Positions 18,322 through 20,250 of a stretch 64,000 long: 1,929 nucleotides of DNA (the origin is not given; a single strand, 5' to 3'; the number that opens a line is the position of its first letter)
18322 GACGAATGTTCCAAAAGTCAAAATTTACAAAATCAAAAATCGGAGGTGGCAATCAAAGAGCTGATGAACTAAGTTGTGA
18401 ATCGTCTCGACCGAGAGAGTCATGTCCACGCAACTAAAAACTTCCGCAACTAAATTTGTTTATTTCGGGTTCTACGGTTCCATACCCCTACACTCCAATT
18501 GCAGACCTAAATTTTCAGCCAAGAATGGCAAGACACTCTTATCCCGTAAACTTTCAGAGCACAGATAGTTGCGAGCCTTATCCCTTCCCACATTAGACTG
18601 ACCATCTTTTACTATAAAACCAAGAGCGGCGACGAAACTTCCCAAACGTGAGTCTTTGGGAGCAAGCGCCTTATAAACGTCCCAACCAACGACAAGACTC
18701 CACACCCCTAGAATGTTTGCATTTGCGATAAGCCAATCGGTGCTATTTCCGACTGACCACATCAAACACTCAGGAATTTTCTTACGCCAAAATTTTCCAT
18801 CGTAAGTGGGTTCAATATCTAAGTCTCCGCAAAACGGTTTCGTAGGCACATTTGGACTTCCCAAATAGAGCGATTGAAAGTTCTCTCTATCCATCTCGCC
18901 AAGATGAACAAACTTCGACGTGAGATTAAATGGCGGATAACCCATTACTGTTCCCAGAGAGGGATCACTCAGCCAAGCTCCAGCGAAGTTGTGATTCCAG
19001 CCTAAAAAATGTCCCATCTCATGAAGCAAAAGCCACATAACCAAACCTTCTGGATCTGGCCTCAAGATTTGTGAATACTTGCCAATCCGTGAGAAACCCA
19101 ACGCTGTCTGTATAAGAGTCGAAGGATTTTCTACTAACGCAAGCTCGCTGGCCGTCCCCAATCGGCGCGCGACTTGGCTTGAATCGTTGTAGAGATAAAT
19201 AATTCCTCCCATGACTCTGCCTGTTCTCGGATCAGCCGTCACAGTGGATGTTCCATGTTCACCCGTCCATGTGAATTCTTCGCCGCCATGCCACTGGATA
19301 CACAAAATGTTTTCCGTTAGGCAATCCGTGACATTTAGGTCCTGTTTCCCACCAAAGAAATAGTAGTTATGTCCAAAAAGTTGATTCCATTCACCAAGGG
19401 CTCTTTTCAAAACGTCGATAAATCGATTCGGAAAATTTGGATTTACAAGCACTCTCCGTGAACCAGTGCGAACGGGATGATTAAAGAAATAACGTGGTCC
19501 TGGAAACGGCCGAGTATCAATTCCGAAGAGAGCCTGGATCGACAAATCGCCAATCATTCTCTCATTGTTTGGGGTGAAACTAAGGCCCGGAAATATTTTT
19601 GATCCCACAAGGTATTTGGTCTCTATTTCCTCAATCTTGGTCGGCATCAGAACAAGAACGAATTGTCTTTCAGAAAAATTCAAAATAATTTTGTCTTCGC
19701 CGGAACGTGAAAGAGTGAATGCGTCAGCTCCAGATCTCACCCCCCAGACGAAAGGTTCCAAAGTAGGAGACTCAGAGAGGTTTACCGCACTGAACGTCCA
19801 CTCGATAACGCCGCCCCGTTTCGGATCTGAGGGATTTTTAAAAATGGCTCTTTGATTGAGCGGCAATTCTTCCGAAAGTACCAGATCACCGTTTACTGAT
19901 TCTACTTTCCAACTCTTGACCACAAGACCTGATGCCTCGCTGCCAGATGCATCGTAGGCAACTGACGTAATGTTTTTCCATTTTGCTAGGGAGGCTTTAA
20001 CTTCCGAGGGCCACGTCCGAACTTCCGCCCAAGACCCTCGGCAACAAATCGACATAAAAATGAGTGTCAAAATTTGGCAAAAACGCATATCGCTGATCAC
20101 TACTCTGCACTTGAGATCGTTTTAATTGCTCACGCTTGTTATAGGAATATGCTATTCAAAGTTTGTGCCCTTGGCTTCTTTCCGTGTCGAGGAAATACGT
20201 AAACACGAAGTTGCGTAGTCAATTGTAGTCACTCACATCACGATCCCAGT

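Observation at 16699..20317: ~3.5-kb segment downstream of tRNA-Gln flanked by an imperfect direct repeat of the tRNA 3' end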

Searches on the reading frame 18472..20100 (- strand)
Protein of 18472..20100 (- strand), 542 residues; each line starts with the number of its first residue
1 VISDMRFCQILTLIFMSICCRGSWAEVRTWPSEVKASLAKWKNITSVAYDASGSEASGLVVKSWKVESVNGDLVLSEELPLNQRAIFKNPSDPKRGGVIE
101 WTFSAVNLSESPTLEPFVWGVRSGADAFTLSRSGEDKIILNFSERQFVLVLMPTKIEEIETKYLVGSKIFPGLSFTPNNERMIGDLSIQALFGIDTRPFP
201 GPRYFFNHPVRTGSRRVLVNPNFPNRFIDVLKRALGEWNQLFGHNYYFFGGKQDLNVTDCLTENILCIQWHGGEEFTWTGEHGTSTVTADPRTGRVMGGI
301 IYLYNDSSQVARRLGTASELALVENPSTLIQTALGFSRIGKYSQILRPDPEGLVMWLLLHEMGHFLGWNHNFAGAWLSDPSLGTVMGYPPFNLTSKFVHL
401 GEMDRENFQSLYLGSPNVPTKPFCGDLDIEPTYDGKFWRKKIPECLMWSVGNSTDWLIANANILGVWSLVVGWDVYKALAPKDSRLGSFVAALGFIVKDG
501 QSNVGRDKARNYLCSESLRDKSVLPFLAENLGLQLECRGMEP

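Call 8: search_protein_families(library=pfam, proteins=[window:18472-20100:-], max_evalue=0.01)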
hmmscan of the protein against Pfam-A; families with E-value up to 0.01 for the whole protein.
window:18472-20100:- (542 aa): 1 family
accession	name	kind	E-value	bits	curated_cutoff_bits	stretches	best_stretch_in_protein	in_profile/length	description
PF16313.11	DUF4953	-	0.0055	16.4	24.2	1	356-393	15-65/316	Met-zincin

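Call 10: find_encoding_contigs(protein=window:18472-20100:-, flank=10000, max_places=10)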
Protein window:18472-20100:- (542 aa): no gene with exactly this product is on record in the collection.

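Call 12: find_encoding_contigs(protein=window:18472-20088:-, flank=10000, max_places=10)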
Protein window:18472-20088:- (538 aa): no gene with exactly this product is on record in the collection.

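Call 21: find_homologous_proteins(query=window:18472-20088:-)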
Query window:18472-20088:- (538 aa): 8 proteins with E <= 0.001 among 8000 candidates.
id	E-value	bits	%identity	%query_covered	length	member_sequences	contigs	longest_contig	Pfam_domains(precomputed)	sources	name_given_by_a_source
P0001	0.0e+0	1239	100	98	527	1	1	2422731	-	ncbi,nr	ncbi:MAG: hypothetical protein IPJ71_06400 [Bdellovibrionales bacterium]|nr:hypothetical protein [Bd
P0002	3.0e-260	883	69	99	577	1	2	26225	-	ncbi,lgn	ncbi:MAG: hypothetical protein AB7G93_22070 [Bdellovibrionales bacterium]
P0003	3.2e-188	645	52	94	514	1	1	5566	-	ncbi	-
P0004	4.1e-178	611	53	95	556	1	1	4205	-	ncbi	-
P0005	1.8e-173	596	49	99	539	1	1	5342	-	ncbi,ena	-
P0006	3.3e-153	529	46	99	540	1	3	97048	-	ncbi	ncbi:MAG: hypothetical protein ACXVCY_07515 [Pseudobdellovibrionaceae bacterium]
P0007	7.3e-130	452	39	98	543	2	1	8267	-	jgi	jgi:hypothetical protein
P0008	2.6e-106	374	47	64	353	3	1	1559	-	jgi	jgi:hypothetical protein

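Call 22: find_encoding_contigs(protein=P0002, flank=10000, max_places=4)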
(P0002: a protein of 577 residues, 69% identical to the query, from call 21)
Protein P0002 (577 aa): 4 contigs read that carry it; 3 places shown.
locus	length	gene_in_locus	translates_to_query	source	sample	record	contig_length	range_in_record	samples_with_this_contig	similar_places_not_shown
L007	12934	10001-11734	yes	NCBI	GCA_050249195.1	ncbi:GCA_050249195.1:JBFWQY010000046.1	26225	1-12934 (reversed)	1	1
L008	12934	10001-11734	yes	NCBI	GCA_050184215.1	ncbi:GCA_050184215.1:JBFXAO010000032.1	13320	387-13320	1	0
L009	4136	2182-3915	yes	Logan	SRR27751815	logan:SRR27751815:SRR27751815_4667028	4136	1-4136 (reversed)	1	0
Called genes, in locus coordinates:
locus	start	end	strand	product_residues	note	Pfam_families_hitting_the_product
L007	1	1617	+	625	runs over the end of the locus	PF13520:AA_permease_2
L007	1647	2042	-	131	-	PF04828:GFA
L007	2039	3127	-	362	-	PF13424:TPR_12 (weak)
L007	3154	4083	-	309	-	PF01636:APH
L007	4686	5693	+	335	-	PF22842:Pel9A-like_beta_helix (weak), PF13229:Beta_helix (faint)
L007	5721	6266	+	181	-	-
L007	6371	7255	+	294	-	PF02567:PhzC-PhzF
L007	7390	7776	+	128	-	-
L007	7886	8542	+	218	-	-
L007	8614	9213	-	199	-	-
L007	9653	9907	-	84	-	-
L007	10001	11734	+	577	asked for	-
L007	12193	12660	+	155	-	-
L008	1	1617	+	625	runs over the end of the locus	PF13520:AA_permease_2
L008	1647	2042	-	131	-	PF04828:GFA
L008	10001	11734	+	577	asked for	-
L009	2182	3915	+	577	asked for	-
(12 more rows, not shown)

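Call 23: find_encoding_contigs(protein=P0006, flank=10000, max_places=4)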
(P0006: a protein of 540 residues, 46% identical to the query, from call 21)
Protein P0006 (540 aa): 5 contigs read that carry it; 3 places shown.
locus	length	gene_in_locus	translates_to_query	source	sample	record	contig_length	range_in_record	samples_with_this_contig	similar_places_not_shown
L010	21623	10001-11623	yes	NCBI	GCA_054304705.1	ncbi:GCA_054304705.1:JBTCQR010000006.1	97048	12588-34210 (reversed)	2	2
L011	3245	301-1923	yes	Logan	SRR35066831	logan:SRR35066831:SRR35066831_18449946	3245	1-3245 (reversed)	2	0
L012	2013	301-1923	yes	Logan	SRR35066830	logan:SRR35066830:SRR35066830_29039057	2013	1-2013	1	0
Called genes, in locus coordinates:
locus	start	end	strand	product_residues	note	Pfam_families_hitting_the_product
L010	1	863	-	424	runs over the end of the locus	PF04851:ResIII, PF00270:DEAD, PF00271:Helicase_C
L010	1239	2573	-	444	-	-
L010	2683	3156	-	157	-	-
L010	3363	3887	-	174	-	-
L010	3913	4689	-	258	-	PF01292:Ni_hydr_CYTB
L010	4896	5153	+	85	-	PF13670:PepSY_2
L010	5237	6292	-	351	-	PF00892:EamA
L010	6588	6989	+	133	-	PF04972:BON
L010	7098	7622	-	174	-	-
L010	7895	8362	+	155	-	PF00583:Acetyltransf_1, PF13508:Acetyltransf_7 (weak)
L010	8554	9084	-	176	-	PF00929:RNase_T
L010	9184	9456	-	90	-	PF00403:HMA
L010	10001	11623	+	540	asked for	-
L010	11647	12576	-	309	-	PF00034:Cytochrom_C, PF13442:Cytochrome_CBB3 (weak)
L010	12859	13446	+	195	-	PF00440:TetR_N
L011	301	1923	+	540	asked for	-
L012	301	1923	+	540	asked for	-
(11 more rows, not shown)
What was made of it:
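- Protease homologs sit in unrelated contexts elsewhere (calls 22, 23).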

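Call 62: search_protein_families(library=phrogs, proteins=[window:18472-20088:-], max_evalue=0.01)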
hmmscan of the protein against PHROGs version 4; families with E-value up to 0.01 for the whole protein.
window:18472-20088:- (538 aa): 0 families

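Call 64: search_solved_structures(query=window:18472-20088:-, max_evalue=1)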
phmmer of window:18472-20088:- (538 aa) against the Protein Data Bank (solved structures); distinct sequences matched with E-value up to 1: 0.
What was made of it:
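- On Metzincin zinc metallopeptidase: No PDB sequence hit (call 64).
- Tried and rejected: The PDB sequence search for the protease found nothing (call 64).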

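Call 84: predict_structure(alignment_id=A2)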
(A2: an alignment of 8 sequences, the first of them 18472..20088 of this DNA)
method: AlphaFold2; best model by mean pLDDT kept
length: 538 residues; sequences in the alignment: 8
mean_pLDDT: 64.3   pTM: 0.62
mean pLDDT of the five models: 64.3, 63.6, 58.9, 57.7, 54.3
residues with pLDDT >= 90: 74; 70-90: 161; 50-70: 145; < 50: 158
segments of 3 or more residues with pLDDT < 50: 15-23, 156-201, 365-389, 391-404, 407-448, 466-477
pLDDT, mean of each block of 10 residues (from residue 1): 59 45 69 89 82 76 89 73 60 63 85 64 81 88 89 47 27 30 38 36 67 95 94 77 94 90 91 70 72 84 75 77 55 63 81 75 45 29 41 44 48 34 31 32 38 54 54 44 64 57 82 89 75 61
secondary structure, 60 per line:
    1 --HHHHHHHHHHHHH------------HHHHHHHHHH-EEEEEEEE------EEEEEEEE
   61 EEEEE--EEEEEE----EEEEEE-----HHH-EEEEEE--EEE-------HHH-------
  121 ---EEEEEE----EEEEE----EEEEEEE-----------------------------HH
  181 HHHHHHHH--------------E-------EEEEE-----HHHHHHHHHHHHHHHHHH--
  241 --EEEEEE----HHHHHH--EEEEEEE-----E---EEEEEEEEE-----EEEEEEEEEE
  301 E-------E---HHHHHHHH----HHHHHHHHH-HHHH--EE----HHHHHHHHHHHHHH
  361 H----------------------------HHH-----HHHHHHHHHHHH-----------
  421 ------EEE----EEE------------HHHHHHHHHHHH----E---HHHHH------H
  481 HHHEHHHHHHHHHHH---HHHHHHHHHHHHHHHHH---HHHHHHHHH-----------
elements in order: H3-15 H28-37 E39-46 E53-65 E68-73 E78-83 E93-98 E101-103 E124-129 E134-138 E143-149 H179-188 E211-215 H221-238 E243-248 H253-258 E261-267 E277-285 E291-301 H313-320 H325-333 H335-338 H347-361 H398-409 E427-429 E434-436 H449-460 H469-473 H480-483 H485-495 H499-515 H519-527

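Call 86: fold_search(model_id=the predicted structure, library=pdb)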
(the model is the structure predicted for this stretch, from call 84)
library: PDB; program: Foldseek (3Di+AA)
matches with E <= 10: 699; with E <= 0.001: 0
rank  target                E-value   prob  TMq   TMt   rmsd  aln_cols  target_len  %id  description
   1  6yg8_D                5.4e-03  0.44  0.13  0.11  21.3       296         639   10  Cryo-EM structure of a BcsB pentamer in the context of an assembled Bcs macrocomplex (released 2021-02-24)
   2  2x7m                  1.8e-02  0.91  0.19  0.46   8.2       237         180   10  Crystal structure of Archaemetzincin (amzA) from Methanopyrus kandleri at 1.5 A resolution (released 2010-06-09)
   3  9gtx_A                4.4e-02  0.33  0.12  0.30  12.4       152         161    9  Structural and functional analysis of the Helicobacter pylori lipoprotein chaperone LolA (released 2024-12-18)
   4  8pxt_C                4.9e-02  0.69  0.11  0.09   5.3        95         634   10  Targeting extended blood antigens by Akkermansia muciniphila enzymes unveils a missing link for generating universal d (released 2024-02-28)
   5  5uwn_E                5.8e-02  0.75  0.18  0.47   7.8       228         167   14  Matrix metalloproteinase-13 complexed with selective inhibitor compound 10d (released 2017-07-12)
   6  9gjb_H                5.8e-02  0.06  0.09  0.08  21.8       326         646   10  Entamoeba histolytica Gal/GalNAc lectin, mode 2 (released 2026-02-11)
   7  3u12_A                6.2e-02  0.47  0.09  0.32   9.6       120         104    9  The pleckstrin homology (PH) domain of USP37 (released 2011-11-09)
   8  4hx3_G                7.4e-02  0.75  0.16  0.49   7.7       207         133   11  Crystal structure of Streptomyces caespitosus sermetstatin in complex with S. caespitosus snapalysin (released 2012-12-05)
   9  1gkc_A                7.8e-02  0.69  0.16  0.45   8.9       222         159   14  MMP9-inhibitor complex (released 2002-05-16)
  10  8pxv_B                8.3e-02  0.63  0.11  0.10   5.4        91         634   11  Targeting extended blood antigens by Akkermansia muciniphila enzymes unveils a missing link for generating universal d (released 2024-02-28)
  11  1i2h                  8.8e-02  0.38  0.09  0.25   9.7       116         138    9  CRYSTAL STRUCTURE ANALYSIS OF PSD-ZIP45(HOMER1C/VESL-1L)CONSERVED HOMER 1 DOMAIN (released 2002-05-29)
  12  8pxv_C                9.3e-02  0.57  0.11  0.09   5.6        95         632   12  Targeting extended blood antigens by Akkermansia muciniphila enzymes unveils a missing link for generating universal d (released 2024-02-28)
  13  7l2z_F                9.3e-02  0.14  0.13  0.11  20.3       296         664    8  Bacterial cellulose synthase BcsB hexamer (released 2021-03-24)
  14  4hx3_A                9.9e-02  0.72  0.16  0.50   7.6       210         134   10  Crystal structure of Streptomyces caespitosus sermetstatin in complex with S. caespitosus snapalysin (released 2012-12-05)
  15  8pxt_B                9.9e-02  0.44  0.11  0.10  12.2       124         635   11  Targeting extended blood antigens by Akkermansia muciniphila enzymes unveils a missing link for generating universal d (released 2024-02-28)
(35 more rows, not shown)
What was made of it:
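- On Metzincin zinc metallopeptidase: The model has pLDDT 64, and the fold hits to archaemetzincin, MMPs and snapalysin have E of 0.018 or weaker (calls 84, 86).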
